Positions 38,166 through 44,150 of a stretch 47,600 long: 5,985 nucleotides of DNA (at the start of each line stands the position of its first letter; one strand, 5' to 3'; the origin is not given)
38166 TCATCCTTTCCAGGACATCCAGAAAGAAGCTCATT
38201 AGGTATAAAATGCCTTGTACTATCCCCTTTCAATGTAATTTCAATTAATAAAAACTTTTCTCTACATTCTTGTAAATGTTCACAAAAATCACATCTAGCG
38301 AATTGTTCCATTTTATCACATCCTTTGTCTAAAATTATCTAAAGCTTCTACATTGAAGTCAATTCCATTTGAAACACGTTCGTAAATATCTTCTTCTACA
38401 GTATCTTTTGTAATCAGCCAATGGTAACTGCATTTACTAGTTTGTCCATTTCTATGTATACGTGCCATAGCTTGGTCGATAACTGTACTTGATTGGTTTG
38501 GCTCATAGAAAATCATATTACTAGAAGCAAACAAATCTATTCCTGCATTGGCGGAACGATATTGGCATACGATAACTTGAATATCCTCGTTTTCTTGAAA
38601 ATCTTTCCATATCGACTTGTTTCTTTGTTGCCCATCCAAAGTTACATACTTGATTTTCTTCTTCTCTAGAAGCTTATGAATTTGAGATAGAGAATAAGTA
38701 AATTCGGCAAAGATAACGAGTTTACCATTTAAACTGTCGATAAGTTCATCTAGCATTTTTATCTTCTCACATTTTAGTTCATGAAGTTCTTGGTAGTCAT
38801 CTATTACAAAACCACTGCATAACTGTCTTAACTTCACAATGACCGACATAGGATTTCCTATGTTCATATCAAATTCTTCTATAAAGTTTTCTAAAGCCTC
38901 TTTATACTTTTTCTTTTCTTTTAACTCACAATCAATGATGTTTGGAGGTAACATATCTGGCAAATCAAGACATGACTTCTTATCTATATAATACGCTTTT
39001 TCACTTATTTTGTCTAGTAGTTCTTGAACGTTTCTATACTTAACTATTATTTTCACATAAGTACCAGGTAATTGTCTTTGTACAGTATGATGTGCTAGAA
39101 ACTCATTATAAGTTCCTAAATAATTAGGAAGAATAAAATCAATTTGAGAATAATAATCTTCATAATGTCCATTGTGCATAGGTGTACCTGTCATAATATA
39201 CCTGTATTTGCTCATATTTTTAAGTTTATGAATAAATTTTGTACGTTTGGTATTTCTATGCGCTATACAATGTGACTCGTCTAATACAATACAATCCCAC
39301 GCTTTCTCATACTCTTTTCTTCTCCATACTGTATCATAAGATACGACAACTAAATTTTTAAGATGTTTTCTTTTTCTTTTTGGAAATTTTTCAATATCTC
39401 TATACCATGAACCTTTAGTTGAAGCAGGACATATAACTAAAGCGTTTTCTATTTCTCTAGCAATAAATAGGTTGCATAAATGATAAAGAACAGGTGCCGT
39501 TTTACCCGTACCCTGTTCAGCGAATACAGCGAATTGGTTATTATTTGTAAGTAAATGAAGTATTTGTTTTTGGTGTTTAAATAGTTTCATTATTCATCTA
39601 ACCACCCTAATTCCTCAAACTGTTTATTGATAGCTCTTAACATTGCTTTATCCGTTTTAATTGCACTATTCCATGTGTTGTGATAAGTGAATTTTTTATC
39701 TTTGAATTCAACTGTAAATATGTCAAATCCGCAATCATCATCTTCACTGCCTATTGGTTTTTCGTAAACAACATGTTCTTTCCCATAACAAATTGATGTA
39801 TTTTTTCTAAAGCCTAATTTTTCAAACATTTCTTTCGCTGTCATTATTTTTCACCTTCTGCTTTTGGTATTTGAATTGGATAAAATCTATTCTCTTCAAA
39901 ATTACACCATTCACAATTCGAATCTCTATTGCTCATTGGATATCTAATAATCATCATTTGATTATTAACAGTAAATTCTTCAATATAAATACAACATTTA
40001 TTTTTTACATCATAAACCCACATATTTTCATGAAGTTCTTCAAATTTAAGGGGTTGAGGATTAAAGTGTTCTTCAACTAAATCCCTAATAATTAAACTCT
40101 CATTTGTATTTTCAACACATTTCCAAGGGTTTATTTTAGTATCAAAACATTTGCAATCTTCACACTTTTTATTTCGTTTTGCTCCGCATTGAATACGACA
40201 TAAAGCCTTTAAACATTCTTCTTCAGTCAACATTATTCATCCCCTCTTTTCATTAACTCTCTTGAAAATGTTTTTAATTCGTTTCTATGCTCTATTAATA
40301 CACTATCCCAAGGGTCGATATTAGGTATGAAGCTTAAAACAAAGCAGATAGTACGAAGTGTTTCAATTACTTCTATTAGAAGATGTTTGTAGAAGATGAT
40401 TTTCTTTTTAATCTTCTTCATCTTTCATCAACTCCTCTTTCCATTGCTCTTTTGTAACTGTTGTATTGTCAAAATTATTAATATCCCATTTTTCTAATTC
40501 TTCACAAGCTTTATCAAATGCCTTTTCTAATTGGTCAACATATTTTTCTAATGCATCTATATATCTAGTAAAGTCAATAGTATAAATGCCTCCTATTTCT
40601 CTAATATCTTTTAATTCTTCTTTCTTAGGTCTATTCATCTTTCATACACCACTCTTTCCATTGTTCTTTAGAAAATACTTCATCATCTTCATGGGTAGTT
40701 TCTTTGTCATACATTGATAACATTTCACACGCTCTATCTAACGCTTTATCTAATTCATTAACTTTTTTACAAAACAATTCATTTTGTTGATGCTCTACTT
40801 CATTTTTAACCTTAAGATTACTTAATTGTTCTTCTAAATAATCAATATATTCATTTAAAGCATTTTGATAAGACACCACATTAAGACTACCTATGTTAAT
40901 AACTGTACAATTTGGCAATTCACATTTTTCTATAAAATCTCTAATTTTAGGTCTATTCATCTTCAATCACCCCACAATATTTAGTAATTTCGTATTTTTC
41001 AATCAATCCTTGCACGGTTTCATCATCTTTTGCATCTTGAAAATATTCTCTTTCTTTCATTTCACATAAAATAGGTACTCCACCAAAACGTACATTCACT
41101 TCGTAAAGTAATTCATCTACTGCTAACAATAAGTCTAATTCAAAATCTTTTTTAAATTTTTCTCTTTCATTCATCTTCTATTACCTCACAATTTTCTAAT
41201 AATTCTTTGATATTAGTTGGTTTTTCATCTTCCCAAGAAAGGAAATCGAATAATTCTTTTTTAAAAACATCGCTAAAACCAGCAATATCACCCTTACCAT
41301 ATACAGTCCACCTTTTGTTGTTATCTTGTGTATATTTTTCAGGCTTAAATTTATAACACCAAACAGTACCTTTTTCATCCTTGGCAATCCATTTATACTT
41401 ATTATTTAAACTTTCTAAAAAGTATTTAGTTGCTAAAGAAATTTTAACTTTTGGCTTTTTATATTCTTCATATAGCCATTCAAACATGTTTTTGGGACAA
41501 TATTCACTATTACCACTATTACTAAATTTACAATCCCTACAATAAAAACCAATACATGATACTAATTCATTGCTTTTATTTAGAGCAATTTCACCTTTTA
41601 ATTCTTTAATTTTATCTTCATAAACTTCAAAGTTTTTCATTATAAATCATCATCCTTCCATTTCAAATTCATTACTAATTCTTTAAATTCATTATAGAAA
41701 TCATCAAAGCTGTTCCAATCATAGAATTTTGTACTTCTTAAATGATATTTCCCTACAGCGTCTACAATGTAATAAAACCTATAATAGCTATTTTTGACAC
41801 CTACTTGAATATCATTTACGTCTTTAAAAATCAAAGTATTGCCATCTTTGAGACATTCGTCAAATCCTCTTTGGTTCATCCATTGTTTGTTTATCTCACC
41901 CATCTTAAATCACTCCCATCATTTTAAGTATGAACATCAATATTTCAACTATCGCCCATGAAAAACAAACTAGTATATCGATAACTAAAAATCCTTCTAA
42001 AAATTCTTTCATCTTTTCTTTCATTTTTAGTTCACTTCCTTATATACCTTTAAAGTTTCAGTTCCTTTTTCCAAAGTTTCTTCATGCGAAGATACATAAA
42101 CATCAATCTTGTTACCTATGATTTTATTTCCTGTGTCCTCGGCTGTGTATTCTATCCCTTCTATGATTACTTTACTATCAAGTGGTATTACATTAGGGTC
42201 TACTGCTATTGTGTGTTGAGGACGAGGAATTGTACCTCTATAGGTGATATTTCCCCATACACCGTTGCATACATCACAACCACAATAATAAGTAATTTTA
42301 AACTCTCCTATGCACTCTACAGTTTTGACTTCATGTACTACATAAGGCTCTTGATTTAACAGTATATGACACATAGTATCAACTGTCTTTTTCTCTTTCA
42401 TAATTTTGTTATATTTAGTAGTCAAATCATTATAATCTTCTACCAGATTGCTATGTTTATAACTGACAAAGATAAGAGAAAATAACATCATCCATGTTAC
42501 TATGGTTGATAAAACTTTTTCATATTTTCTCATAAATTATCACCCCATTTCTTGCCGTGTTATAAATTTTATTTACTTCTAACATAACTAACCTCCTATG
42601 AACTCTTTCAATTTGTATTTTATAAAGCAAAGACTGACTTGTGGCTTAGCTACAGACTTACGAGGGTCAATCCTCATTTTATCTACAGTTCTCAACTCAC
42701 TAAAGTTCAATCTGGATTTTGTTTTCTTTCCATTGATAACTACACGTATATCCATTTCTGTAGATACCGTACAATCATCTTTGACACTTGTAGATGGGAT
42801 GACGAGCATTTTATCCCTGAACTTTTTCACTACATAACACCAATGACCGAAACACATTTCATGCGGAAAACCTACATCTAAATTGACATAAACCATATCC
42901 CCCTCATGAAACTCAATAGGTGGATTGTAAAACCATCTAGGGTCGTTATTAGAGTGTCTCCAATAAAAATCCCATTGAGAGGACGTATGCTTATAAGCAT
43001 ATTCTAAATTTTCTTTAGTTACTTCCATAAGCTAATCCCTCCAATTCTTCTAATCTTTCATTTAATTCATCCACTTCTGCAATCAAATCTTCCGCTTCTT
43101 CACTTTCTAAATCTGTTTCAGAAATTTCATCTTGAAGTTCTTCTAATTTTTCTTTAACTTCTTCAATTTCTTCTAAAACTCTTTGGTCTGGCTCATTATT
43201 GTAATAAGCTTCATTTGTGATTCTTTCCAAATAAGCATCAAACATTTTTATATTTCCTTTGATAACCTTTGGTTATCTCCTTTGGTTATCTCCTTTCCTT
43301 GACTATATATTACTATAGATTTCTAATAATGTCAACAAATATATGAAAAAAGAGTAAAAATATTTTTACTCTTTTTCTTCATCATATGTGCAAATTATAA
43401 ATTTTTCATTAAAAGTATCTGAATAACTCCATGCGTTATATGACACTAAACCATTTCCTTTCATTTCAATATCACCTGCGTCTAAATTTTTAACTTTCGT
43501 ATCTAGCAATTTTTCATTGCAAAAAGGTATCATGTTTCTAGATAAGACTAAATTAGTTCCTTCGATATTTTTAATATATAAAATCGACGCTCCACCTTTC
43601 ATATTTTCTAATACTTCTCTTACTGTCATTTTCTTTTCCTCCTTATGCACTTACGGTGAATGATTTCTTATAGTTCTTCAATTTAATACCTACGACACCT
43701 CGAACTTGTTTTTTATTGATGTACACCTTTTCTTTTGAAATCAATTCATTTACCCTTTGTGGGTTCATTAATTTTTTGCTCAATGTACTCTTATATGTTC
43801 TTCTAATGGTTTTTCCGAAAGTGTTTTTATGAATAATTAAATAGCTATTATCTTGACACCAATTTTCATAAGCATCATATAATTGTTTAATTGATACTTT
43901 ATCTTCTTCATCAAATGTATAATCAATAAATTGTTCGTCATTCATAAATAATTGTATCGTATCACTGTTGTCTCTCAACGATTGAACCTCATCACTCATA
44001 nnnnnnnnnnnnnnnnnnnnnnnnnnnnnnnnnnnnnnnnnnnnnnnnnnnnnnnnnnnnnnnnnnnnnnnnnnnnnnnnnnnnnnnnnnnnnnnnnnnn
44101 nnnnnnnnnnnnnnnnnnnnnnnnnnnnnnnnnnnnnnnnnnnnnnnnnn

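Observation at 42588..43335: Self-contained early module: strong promoter, palindromic repeat-bearing leader, acidic 76-aa protein and an overlapping MazF/PemK-like toxin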

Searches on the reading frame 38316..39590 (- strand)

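Call 61: search_protein_families(library=phrogs, proteins=[window:38316-39590:-], max_evalue=0.001)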
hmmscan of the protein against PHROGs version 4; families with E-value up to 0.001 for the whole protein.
window:38316-39590:- (424 aa): 7 families
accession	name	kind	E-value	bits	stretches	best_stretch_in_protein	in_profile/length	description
phrog_62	-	DNA, RNA and nucleotide metabolism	7.8e-100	336.3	1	1-419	695-1135/1881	DNA helicase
phrog_29996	-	unknown function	8.4e-19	68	1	27-406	752-1153/1189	-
phrog_16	-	DNA, RNA and nucleotide metabolism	2.1e-15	57.1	1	1-386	271-590/986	DNA helicase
phrog_23807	-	unknown function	2e-07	30.2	0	92-159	255-328/1053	-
phrog_21391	-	DNA, RNA and nucleotide metabolism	4e-07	28.5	1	288-381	1359-1454/2021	DNA helicase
phrog_9690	-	DNA, RNA and nucleotide metabolism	6.5e-07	29.7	1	288-392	160-267/306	DNA helicase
phrog_11354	-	unknown function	1.5e-06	28.9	1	333-408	20-96/116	-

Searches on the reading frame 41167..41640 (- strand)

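Call 61: search_protein_families(library=phrogs, proteins=[window:41167-41640:-], max_evalue=0.001)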
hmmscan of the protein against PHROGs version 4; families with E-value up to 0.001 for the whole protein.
window:41167-41640:- (157 aa): 2 families
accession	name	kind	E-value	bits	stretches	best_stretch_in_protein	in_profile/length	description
phrog_22292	-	unknown function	9.4e-24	85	1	1-156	1-152/155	-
phrog_1972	-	unknown function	1.4e-06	29.1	1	79-118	43-85/160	-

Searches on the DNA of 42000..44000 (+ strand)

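Call 5: search_dna_similar(query=window:42000-44000:+, collection=phages, mode=near, max_rows=20)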
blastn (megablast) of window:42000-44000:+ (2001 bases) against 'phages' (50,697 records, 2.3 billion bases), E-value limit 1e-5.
No match.
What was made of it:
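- Tried and rejected: Megablast of 42000-44000 against 50,697 phage records gave no match (call 5).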

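Call 73: search_rna_families(source=window, start=42900, end=43450, threshold=evalue, max_evalue=1)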
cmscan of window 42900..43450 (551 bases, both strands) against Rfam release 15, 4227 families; matches with E-value up to 1: 2.
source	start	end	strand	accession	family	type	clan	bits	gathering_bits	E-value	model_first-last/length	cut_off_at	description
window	43346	43381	+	RF04343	Plastid-psbA-2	Cis-reg;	CL00153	26.1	55.8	0.0096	1-60/60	no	Plastid-psbA-2 3UTR RNA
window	43338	43391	-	RF00341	snoZ39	Gene; snRNA; snoRNA; CD-box;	-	22.6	39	0.099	1-63/63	no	Small nucleolar RNA Z39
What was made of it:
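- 43246..43300 (-): Inferred 5' leader. It holds the palindrome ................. (43261-43277) and the window-specific tandem duplication of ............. (43268-43293). No Rfam family matches (call 73).
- Tried and rejected: Rfam gave no credible family for the leader (call 73).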

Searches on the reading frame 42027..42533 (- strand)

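Call 3: search_protein_families(library=pfam, proteins=[window:42027-42533:-], max_evalue=10)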
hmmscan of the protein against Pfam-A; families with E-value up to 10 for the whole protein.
window:42027-42533:- (168 aa): 4 families
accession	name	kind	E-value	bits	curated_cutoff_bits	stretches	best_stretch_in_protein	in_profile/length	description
PF06725.17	3D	-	1.1e-12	48.4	23.8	1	108-164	2-69/72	3D domain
PF05814.16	Ac76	-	0.037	14.5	22.5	1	3-61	19-79/83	Orf76 (Ac76)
PF09625.15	VP9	-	0.12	13.1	27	1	38-67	14-43/79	VP9 protein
PF22428.2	Dis32-like_C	-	0.28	11.2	27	1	137-149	10-22/32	DIS3-like exonuclease 2-like, C-terminal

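Call 4: search_protein_families(library=phrogs, proteins=[window:42027-42533:-], max_evalue=1)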
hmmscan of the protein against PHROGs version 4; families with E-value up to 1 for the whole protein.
window:42027-42533:- (168 aa): 14 families
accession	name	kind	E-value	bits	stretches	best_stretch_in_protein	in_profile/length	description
phrog_22529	-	unknown function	1.6e-22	80.7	1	77-164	53-144/148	-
phrog_20590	-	other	4.7e-15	56.8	1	82-163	159-240/242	peptidase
phrog_2307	-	other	3.2e-14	54.1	1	106-163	150-208/212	L-alanyl-D-glutamate peptidase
phrog_6631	-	unknown function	1.3e-13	52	1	79-164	155-248/251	-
phrog_33758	-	unknown function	2e-12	48.2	1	93-163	91-169/173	-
phrog_36429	-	unknown function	1.7e-07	30.4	1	80-161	275-360/1159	-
phrog_25245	-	unknown function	3e-07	31.1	1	73-155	76-161/178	-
phrog_18207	-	unknown function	1e-06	29.8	1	73-163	157-238/240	-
phrog_9887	-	unknown function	0.019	16.2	0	110-158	36-84/96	-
phrog_27183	-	unknown function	0.019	15.8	1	106-159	130-188/196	-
phrog_19183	-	unknown function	0.049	15.4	1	8-88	12-81/92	-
phrog_9618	-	unknown function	0.11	13.6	1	35-84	30-76/118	-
phrog_4993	-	unknown function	0.16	13.5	0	142-167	17-42/70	-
phrog_17025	-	unknown function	0.21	13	1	19-55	59-95/103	-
